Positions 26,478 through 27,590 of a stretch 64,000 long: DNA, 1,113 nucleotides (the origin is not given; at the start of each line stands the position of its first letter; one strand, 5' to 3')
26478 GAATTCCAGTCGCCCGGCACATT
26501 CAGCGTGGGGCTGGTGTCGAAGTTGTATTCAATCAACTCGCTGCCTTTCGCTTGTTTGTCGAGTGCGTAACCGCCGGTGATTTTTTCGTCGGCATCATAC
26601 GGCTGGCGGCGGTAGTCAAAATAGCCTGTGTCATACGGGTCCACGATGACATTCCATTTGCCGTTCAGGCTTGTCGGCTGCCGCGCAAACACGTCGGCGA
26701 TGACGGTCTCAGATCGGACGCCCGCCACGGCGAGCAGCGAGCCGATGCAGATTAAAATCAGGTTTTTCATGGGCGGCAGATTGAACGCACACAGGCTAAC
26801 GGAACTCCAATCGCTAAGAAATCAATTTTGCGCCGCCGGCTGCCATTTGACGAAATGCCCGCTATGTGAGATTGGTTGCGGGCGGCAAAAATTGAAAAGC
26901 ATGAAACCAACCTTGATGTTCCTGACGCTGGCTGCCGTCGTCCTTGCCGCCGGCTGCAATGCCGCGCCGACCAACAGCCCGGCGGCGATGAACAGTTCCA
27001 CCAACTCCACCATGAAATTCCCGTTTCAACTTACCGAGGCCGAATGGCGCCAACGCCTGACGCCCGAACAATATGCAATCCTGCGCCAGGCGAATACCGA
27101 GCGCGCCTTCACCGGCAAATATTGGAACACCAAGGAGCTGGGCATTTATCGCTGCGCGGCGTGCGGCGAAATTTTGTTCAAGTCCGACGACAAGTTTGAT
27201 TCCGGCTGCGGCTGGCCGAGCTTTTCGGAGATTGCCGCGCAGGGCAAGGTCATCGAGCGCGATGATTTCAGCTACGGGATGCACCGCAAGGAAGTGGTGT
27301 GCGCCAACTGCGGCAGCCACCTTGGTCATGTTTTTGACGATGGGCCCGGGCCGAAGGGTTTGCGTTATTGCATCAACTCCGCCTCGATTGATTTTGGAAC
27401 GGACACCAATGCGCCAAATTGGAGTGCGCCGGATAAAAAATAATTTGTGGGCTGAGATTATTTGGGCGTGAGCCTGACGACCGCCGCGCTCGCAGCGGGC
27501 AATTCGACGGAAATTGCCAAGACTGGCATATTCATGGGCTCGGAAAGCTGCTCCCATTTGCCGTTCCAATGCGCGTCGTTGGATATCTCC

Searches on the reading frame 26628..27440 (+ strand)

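Call 68: search_protein_families(library=pfam, max_evalue=0.001, proteins=[window:26628-27440:+])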
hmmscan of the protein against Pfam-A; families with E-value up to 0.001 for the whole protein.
window:26628-27440:+ (271 aa): 1 family
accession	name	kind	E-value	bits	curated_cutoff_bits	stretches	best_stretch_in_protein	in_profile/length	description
PF01641.26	SelR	-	7.6e-50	168.2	24.9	1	144-256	1-114/116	SelR domain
